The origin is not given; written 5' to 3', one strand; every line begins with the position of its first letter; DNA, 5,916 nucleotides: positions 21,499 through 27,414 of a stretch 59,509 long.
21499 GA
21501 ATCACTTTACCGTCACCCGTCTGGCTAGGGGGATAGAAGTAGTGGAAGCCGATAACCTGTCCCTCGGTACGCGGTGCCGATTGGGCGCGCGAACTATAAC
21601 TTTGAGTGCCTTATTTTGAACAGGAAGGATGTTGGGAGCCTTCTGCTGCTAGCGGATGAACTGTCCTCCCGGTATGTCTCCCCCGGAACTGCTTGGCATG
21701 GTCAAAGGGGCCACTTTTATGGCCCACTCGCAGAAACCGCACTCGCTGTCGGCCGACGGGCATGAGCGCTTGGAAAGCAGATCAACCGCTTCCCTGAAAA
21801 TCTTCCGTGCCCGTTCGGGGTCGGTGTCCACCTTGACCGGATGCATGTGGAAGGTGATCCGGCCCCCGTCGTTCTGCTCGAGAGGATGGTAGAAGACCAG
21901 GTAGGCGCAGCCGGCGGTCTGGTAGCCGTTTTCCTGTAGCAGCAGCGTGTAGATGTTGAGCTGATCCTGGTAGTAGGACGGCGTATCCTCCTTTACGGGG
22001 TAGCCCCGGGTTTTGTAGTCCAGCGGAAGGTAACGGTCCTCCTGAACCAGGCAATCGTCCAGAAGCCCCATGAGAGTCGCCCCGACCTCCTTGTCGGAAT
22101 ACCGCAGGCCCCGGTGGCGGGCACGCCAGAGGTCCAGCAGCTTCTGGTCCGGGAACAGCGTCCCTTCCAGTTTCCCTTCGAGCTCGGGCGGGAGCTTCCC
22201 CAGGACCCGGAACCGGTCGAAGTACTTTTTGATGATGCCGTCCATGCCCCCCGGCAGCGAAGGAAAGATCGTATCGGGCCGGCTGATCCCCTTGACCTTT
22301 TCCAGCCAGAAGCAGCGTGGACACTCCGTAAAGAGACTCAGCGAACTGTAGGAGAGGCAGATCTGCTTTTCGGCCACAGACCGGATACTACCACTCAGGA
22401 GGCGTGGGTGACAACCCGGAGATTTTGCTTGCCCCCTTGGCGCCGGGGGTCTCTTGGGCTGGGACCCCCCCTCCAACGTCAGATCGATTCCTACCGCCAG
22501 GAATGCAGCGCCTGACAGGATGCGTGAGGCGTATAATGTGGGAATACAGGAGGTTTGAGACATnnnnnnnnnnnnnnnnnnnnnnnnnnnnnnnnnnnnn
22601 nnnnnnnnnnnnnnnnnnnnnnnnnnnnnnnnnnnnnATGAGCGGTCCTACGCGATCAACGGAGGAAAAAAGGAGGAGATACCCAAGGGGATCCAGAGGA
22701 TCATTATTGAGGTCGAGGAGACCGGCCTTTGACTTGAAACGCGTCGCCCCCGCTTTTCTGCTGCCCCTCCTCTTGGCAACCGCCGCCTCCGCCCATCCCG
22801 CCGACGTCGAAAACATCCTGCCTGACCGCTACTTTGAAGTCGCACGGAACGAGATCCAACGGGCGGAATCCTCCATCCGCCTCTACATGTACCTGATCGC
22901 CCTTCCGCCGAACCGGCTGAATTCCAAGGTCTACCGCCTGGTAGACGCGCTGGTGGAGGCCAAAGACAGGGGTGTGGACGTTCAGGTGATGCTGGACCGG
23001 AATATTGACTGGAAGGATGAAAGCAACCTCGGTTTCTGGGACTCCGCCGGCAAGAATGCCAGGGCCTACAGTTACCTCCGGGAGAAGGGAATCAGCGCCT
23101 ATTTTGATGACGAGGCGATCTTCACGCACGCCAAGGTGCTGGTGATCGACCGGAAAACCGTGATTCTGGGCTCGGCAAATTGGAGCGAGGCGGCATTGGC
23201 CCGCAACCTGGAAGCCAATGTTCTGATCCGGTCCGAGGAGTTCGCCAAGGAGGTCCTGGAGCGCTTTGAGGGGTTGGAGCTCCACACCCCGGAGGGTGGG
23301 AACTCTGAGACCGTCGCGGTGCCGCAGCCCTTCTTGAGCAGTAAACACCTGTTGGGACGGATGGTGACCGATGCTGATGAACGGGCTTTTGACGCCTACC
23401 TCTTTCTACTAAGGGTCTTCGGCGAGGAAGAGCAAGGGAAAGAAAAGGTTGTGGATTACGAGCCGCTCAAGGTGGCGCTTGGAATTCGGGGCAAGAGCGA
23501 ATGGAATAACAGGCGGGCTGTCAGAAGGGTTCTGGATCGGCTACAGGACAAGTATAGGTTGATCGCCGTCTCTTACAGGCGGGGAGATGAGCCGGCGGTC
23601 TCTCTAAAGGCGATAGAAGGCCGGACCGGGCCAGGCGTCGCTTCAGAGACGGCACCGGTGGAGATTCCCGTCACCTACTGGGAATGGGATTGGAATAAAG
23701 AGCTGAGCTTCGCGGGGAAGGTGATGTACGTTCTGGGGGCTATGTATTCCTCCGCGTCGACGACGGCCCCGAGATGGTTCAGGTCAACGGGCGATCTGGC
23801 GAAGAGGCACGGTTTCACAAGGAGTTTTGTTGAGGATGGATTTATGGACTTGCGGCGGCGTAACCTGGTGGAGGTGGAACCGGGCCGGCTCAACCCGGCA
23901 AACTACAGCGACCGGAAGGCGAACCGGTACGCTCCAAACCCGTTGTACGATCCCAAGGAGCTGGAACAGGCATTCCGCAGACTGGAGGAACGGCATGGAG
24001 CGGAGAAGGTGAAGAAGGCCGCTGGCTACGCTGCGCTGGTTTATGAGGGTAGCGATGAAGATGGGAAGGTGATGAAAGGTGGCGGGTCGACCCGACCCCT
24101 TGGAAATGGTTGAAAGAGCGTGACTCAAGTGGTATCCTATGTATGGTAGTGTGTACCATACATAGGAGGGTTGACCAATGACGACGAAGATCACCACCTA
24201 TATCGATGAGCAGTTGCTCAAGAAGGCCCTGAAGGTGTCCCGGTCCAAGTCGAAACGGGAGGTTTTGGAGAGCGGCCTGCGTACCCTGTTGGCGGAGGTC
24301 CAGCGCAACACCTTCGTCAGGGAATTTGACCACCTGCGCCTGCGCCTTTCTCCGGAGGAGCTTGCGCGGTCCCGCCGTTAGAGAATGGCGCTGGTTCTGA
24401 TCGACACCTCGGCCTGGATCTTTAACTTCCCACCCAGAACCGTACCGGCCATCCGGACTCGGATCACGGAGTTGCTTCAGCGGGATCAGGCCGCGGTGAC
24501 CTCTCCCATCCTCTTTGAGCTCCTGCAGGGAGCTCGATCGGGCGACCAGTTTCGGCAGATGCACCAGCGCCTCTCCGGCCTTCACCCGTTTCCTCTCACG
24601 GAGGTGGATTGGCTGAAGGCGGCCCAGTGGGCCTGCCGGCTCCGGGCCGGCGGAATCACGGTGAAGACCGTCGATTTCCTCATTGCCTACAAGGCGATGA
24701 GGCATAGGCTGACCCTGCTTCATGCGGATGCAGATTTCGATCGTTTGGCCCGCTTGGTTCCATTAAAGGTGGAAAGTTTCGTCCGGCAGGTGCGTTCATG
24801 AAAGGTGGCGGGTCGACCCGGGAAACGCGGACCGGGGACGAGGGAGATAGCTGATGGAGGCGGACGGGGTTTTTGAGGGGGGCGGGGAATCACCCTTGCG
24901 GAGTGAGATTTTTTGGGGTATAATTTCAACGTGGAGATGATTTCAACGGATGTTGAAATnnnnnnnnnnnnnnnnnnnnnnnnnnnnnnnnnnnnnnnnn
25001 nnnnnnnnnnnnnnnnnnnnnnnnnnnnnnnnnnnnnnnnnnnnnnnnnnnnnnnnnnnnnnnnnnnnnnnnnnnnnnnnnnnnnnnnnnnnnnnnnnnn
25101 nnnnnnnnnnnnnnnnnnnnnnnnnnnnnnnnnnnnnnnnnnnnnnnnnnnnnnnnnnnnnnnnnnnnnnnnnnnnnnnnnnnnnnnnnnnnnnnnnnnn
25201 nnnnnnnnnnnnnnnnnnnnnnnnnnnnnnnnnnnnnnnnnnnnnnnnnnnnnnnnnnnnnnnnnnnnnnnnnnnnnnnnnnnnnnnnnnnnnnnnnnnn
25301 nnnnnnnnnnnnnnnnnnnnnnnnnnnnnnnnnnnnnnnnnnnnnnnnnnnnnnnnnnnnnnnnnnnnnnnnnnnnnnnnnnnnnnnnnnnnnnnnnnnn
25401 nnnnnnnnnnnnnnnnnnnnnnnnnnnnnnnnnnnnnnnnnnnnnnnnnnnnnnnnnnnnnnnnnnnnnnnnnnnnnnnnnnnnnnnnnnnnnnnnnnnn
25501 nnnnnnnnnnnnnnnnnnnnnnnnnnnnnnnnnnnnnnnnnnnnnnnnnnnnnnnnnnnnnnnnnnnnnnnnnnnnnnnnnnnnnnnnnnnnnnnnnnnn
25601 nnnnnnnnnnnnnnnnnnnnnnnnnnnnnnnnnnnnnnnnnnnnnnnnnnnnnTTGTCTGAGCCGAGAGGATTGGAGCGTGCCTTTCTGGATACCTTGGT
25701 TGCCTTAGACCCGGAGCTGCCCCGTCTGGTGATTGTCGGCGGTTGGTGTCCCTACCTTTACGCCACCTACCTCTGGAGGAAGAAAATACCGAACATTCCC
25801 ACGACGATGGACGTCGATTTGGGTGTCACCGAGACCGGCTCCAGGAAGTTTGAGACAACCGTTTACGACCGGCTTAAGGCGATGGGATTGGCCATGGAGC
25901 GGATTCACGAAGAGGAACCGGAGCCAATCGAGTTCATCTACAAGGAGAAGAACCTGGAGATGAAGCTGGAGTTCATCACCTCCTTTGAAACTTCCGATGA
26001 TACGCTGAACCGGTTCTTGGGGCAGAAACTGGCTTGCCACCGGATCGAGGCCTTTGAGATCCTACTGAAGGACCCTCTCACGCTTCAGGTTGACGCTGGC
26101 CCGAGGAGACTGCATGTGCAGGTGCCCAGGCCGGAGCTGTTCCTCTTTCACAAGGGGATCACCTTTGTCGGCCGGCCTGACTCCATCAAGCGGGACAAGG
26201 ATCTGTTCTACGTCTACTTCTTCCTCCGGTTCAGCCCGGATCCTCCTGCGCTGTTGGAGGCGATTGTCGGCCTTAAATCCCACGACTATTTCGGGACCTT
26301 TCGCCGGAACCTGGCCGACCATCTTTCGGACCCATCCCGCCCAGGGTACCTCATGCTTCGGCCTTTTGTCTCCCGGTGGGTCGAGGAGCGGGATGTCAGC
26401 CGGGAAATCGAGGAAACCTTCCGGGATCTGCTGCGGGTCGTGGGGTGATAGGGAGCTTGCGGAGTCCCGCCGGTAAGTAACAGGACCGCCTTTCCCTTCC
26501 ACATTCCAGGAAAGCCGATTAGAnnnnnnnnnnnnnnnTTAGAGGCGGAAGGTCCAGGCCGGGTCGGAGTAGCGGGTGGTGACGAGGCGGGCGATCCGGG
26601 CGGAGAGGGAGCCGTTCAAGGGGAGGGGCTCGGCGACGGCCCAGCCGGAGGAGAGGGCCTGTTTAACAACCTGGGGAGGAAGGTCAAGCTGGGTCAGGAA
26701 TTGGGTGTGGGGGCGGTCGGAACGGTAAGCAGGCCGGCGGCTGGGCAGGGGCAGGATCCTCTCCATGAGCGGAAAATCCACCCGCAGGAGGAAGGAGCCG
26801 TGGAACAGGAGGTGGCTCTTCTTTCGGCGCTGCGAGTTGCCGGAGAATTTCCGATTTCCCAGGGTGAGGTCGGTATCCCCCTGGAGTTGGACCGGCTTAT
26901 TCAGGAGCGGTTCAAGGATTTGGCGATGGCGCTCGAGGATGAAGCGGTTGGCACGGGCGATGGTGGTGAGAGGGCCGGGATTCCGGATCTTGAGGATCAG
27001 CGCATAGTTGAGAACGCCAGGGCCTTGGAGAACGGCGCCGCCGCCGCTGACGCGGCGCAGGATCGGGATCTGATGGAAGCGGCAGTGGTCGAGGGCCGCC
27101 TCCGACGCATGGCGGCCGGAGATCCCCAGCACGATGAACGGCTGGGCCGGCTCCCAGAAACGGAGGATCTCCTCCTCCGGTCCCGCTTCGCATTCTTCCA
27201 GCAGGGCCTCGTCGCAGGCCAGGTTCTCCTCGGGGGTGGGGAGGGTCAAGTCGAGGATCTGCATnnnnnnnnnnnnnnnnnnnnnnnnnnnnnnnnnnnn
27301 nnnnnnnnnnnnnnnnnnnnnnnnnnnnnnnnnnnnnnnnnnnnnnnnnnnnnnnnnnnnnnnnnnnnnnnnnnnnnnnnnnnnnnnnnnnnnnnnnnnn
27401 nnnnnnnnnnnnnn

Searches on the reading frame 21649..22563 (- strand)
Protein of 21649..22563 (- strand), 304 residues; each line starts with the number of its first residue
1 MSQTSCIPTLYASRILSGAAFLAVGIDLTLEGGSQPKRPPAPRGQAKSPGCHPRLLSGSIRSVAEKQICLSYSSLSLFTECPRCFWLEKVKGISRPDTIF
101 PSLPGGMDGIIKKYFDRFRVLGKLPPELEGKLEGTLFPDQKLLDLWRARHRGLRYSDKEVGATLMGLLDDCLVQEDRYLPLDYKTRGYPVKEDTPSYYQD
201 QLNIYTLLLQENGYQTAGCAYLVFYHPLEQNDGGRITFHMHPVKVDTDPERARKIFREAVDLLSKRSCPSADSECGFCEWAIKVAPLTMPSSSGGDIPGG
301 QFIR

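Call 39: search_protein_families(library=pfam, proteins=[window:21649-22563:-], max_evalue=0.001)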
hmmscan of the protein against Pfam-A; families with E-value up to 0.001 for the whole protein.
window:21649-22563:- (304 aa): 1 family
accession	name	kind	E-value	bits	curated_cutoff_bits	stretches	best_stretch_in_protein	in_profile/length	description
PF12705.13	PDDEXK_1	-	1.5e-12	48.5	22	1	70-281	2-243/247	PD-(D/E)XK nuclease superfamily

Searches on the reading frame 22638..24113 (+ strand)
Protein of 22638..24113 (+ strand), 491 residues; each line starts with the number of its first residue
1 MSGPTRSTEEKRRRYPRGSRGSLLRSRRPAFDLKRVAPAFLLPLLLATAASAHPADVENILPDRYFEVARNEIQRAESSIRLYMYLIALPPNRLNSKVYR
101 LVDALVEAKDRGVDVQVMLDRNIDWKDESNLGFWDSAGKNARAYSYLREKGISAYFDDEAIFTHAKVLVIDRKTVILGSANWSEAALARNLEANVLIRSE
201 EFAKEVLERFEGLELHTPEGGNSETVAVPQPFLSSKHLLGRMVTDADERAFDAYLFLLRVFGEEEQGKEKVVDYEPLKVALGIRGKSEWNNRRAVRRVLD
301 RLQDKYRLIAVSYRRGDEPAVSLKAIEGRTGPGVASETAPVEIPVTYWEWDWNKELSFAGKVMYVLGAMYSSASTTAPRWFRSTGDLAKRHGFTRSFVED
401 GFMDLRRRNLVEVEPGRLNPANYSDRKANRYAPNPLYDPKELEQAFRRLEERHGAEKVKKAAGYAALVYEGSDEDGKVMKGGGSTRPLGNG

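Call 39: search_protein_families(library=pfam, proteins=[window:22638-24113:+], max_evalue=0.001)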
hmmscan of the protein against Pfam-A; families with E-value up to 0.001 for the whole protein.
window:22638-24113:+ (491 aa): 2 families
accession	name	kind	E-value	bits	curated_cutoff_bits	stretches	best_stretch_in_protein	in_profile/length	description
PF13091.12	PLDc_2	-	8.3e-28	97.3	27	1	71-212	3-130/132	PLD-like domain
PF00614.28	PLDc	-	0.0004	20.7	21.9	1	164-184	6-26/28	Phospholipase D Active site motif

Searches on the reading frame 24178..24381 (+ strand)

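Call 96: search_protein_families(library=pfam, proteins=[window:24178-24381:+], max_evalue=0.001)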
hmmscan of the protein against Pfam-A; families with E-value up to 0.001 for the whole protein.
window:24178-24381:+ (67 aa): 1 family
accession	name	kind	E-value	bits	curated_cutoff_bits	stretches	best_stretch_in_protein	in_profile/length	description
PF09957.15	VapB_antitoxin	-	1.3e-07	31.8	23.4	1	8-44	6-42/47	Bacterial antitoxin of type II TA system, VapB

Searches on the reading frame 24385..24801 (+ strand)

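Call 96: search_protein_families(library=pfam, proteins=[window:24385-24801:+], max_evalue=0.001)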
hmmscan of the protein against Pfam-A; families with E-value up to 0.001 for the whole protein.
window:24385-24801:+ (138 aa): 1 family
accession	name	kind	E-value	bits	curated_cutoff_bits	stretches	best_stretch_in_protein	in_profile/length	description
PF01850.27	PIN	-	2.9e-11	44.5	23.6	1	4-123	1-119/120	PIN domain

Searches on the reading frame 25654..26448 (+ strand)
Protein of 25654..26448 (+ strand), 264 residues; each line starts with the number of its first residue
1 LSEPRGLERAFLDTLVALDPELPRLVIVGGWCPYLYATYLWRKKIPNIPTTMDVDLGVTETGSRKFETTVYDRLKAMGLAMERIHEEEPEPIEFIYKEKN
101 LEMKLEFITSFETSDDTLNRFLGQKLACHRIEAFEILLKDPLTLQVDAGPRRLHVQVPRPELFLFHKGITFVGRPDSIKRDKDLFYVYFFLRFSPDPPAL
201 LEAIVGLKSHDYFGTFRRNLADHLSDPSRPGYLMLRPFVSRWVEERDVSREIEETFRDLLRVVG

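Call 78: search_protein_families(library=pfam, proteins=[window:25654-26448:+], max_evalue=0.0001)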
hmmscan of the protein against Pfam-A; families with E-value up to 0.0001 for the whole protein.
window:25654-26448:+ (264 aa): 1 family
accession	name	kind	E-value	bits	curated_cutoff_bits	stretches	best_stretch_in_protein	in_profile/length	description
PF12281.14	NTP_transf_8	-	2.8e-11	44.2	26.3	1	24-189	19-196/218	Nucleotidyltransferase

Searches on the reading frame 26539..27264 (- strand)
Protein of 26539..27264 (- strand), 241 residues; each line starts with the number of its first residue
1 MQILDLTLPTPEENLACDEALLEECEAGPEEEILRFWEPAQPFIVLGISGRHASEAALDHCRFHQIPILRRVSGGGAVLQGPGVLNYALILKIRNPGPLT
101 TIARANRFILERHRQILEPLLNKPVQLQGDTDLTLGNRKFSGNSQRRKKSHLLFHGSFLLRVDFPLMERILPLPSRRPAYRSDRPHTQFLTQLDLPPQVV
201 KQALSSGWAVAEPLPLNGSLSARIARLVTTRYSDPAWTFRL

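Call 78: search_protein_families(library=pfam, proteins=[window:26539-27264:-], max_evalue=0.0001)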
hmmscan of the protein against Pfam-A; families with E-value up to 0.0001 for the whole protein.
window:26539-27264:- (241 aa): 2 families
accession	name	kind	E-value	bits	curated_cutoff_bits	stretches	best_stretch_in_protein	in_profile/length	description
PF21948.1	LplA-B_cat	-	4e-34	118.8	27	1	11-172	2-159/200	Lipoyl protein ligase A/B catalytic domain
PF03099.24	BPL_LplA_LipB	-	1.3e-07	32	21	1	68-163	28-133/133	Biotin/lipoate A/B protein ligase family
